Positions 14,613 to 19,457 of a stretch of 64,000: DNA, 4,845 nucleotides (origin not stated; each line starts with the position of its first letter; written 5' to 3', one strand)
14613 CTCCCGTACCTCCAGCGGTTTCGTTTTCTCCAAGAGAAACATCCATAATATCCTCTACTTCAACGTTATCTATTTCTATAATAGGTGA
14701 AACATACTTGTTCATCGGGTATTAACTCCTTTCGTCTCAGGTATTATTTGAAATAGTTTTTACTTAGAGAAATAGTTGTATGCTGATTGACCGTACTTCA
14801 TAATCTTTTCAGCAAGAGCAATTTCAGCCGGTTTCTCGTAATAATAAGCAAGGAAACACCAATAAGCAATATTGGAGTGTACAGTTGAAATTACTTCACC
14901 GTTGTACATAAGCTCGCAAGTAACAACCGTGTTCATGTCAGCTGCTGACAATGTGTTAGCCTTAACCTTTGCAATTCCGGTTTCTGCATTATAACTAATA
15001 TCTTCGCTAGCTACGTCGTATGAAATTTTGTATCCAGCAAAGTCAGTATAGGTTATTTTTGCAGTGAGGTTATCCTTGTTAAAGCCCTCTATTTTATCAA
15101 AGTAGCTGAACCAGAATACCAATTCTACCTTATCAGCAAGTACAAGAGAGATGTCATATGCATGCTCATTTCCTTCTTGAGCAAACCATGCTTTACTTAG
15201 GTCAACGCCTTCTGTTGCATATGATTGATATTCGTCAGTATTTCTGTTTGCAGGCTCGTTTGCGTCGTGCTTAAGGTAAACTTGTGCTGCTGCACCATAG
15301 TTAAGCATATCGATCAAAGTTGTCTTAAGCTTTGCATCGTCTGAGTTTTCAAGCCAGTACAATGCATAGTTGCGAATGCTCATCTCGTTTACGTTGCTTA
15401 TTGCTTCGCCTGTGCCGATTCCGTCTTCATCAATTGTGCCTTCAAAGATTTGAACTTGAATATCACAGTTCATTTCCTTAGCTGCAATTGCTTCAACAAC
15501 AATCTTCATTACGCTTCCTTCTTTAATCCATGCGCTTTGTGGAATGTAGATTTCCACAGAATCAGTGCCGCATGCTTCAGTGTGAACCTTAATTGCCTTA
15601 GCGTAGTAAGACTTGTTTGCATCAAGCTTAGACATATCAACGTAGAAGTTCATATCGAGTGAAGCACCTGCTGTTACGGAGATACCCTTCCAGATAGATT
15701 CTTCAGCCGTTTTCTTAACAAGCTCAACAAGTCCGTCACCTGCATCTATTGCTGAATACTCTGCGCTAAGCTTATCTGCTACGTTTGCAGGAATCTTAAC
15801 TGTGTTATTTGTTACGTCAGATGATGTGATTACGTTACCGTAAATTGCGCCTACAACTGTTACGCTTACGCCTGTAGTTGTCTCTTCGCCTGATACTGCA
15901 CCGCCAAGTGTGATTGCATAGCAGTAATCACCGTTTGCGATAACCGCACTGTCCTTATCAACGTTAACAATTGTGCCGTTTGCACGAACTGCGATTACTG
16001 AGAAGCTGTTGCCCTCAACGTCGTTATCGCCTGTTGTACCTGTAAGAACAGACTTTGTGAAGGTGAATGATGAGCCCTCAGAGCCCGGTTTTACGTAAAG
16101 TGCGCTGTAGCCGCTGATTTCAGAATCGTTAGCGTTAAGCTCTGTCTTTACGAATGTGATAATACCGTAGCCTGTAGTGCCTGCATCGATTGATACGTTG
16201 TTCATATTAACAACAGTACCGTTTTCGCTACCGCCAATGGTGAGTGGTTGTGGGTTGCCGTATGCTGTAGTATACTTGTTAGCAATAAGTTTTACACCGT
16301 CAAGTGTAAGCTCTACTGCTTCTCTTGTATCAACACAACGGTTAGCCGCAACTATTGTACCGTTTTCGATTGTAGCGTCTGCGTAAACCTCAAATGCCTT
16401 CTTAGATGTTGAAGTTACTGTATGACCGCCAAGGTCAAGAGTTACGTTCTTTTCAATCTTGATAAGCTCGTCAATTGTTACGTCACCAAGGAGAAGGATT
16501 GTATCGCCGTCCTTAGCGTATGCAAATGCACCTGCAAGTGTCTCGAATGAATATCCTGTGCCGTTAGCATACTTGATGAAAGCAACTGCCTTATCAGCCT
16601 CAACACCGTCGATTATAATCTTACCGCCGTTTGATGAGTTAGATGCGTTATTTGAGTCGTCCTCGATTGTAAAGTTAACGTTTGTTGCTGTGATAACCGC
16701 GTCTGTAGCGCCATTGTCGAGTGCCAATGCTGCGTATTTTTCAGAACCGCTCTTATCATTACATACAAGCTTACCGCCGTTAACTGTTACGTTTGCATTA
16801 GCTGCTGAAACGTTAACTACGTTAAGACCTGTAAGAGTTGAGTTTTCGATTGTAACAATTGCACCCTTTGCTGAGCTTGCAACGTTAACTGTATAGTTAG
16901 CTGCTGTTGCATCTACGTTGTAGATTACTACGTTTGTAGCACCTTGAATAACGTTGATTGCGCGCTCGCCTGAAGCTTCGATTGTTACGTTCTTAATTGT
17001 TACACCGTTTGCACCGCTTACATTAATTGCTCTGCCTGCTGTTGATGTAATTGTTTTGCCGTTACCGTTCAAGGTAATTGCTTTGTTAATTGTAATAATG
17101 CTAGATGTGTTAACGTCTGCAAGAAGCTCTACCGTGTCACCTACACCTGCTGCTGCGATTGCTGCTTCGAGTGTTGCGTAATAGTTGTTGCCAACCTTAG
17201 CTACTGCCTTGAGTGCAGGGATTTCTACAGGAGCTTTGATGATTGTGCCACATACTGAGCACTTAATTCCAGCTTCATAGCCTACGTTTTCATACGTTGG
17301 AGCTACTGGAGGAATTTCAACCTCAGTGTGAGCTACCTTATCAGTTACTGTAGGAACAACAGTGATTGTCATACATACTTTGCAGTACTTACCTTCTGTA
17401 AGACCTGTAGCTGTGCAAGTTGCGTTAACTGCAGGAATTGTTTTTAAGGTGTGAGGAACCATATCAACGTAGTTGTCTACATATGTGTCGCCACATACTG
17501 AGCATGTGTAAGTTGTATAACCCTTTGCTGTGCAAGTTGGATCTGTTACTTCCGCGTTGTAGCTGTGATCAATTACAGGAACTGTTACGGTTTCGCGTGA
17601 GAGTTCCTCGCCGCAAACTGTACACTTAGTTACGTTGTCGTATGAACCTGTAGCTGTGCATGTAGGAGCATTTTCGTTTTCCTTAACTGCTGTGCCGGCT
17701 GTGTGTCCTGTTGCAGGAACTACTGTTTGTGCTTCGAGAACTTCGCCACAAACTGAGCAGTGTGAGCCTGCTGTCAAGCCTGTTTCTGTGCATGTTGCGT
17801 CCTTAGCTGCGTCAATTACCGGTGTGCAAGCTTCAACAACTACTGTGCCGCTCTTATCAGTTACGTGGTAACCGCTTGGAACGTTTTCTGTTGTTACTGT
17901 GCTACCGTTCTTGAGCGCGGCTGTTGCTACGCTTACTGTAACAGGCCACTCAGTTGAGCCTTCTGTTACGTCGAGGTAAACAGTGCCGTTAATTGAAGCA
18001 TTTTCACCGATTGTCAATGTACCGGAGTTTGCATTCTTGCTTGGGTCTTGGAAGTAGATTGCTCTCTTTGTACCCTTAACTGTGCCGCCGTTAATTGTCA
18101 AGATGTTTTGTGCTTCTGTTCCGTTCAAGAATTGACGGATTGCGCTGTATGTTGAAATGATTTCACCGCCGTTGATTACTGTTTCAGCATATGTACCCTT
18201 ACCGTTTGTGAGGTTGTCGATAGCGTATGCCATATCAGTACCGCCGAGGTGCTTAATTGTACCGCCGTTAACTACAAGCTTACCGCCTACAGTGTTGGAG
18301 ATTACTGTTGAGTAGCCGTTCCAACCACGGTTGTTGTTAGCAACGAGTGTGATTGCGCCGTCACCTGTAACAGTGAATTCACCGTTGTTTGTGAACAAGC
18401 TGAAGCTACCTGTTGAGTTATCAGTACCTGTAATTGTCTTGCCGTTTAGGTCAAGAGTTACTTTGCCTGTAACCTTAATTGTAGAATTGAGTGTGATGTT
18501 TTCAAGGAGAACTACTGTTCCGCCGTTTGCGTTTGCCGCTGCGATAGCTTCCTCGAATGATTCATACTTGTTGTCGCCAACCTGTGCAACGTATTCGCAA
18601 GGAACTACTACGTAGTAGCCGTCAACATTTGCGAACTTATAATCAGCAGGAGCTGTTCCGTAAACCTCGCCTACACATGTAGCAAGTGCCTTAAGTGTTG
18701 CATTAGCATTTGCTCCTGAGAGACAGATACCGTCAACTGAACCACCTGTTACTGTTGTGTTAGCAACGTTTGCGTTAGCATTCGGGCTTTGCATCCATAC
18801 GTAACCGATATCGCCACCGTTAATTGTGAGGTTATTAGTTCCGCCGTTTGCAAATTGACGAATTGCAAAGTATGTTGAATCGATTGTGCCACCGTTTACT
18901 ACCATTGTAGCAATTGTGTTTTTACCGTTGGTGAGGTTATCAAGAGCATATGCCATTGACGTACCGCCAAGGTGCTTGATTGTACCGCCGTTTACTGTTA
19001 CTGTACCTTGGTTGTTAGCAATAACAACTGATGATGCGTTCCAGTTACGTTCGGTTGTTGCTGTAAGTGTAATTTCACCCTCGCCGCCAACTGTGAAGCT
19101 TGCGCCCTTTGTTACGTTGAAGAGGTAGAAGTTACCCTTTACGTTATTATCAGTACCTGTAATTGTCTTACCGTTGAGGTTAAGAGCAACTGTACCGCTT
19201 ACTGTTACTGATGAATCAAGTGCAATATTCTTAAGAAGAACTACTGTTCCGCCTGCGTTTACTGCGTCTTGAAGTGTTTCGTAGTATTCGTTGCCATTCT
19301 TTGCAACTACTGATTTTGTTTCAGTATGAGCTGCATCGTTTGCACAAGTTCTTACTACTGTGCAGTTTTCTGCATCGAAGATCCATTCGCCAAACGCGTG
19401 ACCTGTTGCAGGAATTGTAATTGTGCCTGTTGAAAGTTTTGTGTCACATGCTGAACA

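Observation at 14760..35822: Uninterrupted 21-kb gene encoding a 7,020-aa secreted modular protein with no recognisable anchor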

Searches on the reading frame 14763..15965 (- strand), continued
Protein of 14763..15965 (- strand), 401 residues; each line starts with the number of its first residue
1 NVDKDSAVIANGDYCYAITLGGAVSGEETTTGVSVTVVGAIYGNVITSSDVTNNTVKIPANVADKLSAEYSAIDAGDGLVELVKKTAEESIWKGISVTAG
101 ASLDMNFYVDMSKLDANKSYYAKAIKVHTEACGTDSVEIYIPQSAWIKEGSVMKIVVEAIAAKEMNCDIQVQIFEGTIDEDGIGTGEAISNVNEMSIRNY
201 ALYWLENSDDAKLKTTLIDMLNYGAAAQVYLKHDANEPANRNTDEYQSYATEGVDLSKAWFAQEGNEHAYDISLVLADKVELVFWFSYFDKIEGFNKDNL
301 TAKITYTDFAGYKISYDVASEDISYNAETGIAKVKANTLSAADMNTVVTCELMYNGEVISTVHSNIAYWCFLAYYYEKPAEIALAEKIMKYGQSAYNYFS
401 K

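Call 63: search_protein_families(library=pfam, proteins=[L028:11212-12069:+, L076:11687-12415:+, L033:3924-4631:+, L073:10860-11117:+, L078:4608-4865:+, L076:12415-12828:+, L032:3102-3506:+, L004:8696-9271:+, L038:11116-11673:+, L064:11172-12077:+], max_evalue=0.01)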
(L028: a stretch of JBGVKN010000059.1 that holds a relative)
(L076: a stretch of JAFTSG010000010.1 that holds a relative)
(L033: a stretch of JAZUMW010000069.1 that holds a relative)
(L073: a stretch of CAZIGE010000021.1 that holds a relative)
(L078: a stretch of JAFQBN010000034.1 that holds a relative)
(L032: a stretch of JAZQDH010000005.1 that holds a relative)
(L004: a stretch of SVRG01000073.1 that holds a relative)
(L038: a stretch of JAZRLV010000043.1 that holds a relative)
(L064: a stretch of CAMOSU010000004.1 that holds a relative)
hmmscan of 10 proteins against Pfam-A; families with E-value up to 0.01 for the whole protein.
L028:11212-12069:+ (286 aa): 0 families

L076:11687-12415:+ (243 aa): 1 family
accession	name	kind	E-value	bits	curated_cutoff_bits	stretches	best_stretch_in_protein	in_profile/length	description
PF07475.17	Hpr_kinase_C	-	0.0064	16.5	33.3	0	92-117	9-34/171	HPr Serine kinase C-terminal domain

L033:3924-4631:+ (236 aa): 0 families

L073:10860-11117:+ (86 aa): 1 family
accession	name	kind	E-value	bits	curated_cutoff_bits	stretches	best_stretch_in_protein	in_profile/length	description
PF05402.18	PqqD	-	1.9e-18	67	23.4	1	29-85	11-67/67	Coenzyme PQQ synthesis protein D (PqqD)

L078:4608-4865:+ (86 aa): 1 family
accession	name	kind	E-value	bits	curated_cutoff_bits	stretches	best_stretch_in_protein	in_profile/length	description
PF05402.18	PqqD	-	1.7e-19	70.3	23.4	1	16-84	2-66/67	Coenzyme PQQ synthesis protein D (PqqD)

L076:12415-12828:+ (138 aa): 1 family
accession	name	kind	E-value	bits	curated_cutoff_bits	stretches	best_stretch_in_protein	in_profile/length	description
PF00717.28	Peptidase_S24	-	0.0015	18.7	23.3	1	7-94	28-115/116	Peptidase S24-like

L032:3102-3506:+ (135 aa): 1 family
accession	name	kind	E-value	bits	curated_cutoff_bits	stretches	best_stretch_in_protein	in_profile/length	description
PF00717.28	Peptidase_S24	-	0.0034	17.5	23.3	1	15-93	38-116/116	Peptidase S24-like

L004:8696-9271:+ (192 aa): 0 families

L038:11116-11673:+ (186 aa): 0 families

L064:11172-12077:+ (302 aa): 0 families

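Call 88: search_protein_families(library=pfam, alignment_id=A3, max_evalue=0.0001)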
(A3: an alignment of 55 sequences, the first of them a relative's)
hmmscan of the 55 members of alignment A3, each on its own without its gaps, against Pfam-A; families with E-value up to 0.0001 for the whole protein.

A. member 1, P0161 (865 aa): 2 families
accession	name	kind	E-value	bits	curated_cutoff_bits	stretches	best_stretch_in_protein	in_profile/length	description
PF13306.12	LRR_5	-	6.8e-72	239.8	27.7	3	191-309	6-122/127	BspA type Leucine rich repeat region (6 copies)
PF13855.12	LRR_8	-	2.6e-08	34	27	0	209-251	14-57/61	Leucine rich repeat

B. families by the number of members that match (of 55 scanned): 20 families
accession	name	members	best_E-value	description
PF13306.12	LRR_5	24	5.4e-128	BspA type Leucine rich repeat region (6 copies)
PF13855.12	LRR_8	14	1e-22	Leucine rich repeat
PF01841.26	Transglut_core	9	6e-22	Transglutaminase-like superfamily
PF04473.18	DUF553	4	2.2e-07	Transglutaminase-like domain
PF00963.24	Cohesin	3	3.5e-09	Cohesin domain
PF16738.10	CBM26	2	7.4e-68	Starch-binding module 26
PF07581.17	Glug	2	1.9e-19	The GLUG motif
PF02368.24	Big_2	2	1.6e-14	Bacterial Ig-like domain (group 2)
PF00082.27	Peptidase_S8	1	1.9e-53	Subtilase family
PF09479.16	Flg_new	1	3.1e-29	Listeria-Bacteroides repeat domain (List_Bact_rpt)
PF04231.19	Endonuclease_1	1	4.4e-21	Endonuclease I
PF11150.13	DUF2927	1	6.9e-17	Protein of unknown function (DUF2927)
PF00128.31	Alpha-amylase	1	4.2e-15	Alpha amylase, catalytic domain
PF18998.6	Flg_new_2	1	7.1e-15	Divergent InlB B-repeat domain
PF00149.33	Metallophos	1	4.7e-12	Calcineurin-like phosphoesterase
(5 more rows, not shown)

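Call 92: find_encoding_contigs(protein=P0018, flank=10000, max_places=4)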
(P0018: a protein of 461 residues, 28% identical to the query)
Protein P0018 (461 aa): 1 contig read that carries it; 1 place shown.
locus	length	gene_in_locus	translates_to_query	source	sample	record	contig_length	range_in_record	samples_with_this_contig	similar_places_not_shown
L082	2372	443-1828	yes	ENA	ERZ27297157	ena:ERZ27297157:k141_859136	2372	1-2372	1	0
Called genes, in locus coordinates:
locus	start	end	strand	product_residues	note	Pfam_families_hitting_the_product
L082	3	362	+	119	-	?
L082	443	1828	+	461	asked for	PF00963:Cohesin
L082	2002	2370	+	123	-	?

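Call 93: search_protein_families(library=pfam, proteins=[L077:2992-9054:+, L077:22-1419:+, L077:1419-2039:+, L077:9335-10744:+], max_evalue=0.001)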
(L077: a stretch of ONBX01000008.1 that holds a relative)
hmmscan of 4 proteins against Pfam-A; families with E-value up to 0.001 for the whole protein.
L077:2992-9054:+ (2021 aa): 4 families
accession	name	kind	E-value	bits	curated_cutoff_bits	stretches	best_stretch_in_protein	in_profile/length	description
PF13306.12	LRR_5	-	8.9e-198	646.7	27.7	9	1580-1705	1-123/127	BspA type Leucine rich repeat region (6 copies)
PF00404.24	Dockerin_1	-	1.6e-12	47.8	22.9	1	1959-2012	1-56/57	Dockerin type I domain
PF13855.12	LRR_8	-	4e-12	46.1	27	0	265-303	16-56/61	Leucine rich repeat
PF09479.16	Flg_new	-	3e-09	37.3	27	1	1742-1811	1-65/65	Listeria-Bacteroides repeat domain (List_Bact_rpt)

L077:22-1419:+ (466 aa): 1 family
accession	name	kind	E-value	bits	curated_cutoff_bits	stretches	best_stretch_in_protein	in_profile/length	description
PF00528.27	BPD_transp_1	-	2.1e-19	70.4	26.4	2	264-430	26-176/184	Binding-protein-dependent transport system inner membrane component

L077:1419-2039:+ (207 aa): 2 families
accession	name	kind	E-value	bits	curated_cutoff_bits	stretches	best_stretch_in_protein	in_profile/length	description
PF00702.32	Hydrolase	-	2e-12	48.3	26.4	1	2-178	1-191/191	haloacid dehalogenase-like hydrolase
PF13419.12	HAD_2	-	3e-08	34.4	23.8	1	83-180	76-174/178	Haloacid dehalogenase-like hydrolase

L077:9335-10744:+ (470 aa): 1 family
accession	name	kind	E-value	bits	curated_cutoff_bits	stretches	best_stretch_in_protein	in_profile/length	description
PF00963.24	Cohesin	-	2.9e-08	34.4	24.1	1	37-146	5-133/139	Cohesin domain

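Call 98: find_related_loci(query=A1, collection=viral_contigs, flank=6000)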
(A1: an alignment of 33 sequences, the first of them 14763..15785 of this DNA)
Query A1 (341 aa) in viral_contigs; peptide patterns used: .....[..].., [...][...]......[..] (x = any residue, [..] = any of these).
59 stretches matched a pattern, but none encodes a relative of the query by tblastn (E <= 1e-3).

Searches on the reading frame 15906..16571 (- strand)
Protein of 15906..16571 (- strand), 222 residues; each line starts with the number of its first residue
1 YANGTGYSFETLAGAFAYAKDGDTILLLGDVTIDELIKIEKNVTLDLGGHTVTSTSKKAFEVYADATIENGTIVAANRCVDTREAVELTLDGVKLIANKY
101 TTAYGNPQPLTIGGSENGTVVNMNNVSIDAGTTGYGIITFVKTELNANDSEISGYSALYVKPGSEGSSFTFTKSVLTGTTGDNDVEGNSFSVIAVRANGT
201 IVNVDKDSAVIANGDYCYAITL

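Call 76: search_protein_families(library=pfam, proteins=[window:15906-16571:-], max_evalue=1)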
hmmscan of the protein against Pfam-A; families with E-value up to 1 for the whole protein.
window:15906-16571:- (222 aa): 2 families
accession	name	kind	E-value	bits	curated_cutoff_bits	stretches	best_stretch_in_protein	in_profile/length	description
PF20606.3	DUF6799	-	0.014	15.6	26.8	0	53-85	14-46/63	Domain of unknown function (DUF6799)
PF01330.27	RuvA_N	-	0.14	12.7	23.6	0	198-221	6-29/61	RuvA N terminal domain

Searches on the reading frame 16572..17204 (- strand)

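Call 76: search_protein_families(library=pfam, proteins=[window:16572-17204:-], max_evalue=1)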
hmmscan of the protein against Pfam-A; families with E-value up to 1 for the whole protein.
window:16572-17204:- (211 aa): 2 families
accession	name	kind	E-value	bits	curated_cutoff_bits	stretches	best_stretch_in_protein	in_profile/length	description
PF13600.11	DUF4140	-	0.18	12.7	27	0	84-121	17-51/98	N-terminal domain of unknown function (DUF4140)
PF22768.1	SPP1_Dit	-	0.27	11.9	25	1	94-170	9-81/97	Siphovirus-type tail component, C-terminal domain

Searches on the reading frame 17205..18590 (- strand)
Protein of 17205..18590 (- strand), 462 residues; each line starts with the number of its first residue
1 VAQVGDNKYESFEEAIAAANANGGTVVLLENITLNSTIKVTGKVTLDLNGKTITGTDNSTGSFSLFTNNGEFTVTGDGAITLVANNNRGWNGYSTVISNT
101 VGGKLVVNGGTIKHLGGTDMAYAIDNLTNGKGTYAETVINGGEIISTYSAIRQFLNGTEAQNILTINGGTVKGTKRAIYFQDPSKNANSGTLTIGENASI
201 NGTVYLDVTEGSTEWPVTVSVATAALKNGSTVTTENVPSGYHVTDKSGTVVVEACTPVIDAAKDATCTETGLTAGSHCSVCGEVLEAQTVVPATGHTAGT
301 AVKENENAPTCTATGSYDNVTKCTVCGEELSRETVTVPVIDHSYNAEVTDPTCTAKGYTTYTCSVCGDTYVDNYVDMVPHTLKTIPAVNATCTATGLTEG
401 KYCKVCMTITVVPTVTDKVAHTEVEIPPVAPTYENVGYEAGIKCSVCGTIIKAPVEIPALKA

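Call 76: search_protein_families(library=pfam, proteins=[window:17205-18590:-], max_evalue=1)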
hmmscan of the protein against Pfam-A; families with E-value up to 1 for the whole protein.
window:17205-18590:- (462 aa): 3 families
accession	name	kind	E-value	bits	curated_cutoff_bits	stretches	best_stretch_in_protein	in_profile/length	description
PF00130.28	C1_1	-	0.014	15.6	26.5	0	316-367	7-35/53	Phorbol esters/diacylglycerol binding domain (C1 domain)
PF24547.1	DUF7601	-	0.02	15.9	27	1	193-244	25-78/116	Domain of unknown function (DUF7601)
PF06750.18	A24_N_bact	-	0.026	15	23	0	273-295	25-47/84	Bacterial Peptidase A24 N-terminal domain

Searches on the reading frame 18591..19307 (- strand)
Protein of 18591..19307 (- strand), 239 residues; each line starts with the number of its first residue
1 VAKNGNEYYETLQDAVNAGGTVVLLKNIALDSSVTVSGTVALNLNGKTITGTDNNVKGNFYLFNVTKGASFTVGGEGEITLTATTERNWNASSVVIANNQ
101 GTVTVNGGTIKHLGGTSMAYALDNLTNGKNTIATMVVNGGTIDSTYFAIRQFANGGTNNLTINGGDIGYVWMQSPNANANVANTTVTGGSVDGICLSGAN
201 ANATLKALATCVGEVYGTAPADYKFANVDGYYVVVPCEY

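Call 76: search_protein_families(library=pfam, proteins=[window:18591-19307:-], max_evalue=1)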
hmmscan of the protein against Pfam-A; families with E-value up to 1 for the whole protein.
window:18591-19307:- (239 aa): 1 family
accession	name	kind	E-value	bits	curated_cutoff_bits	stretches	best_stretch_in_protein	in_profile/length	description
PF21758.2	PAC_bac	-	0.03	14.4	27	1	97-136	14-53/115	Bacterial proteasome assembling chaperone-like protein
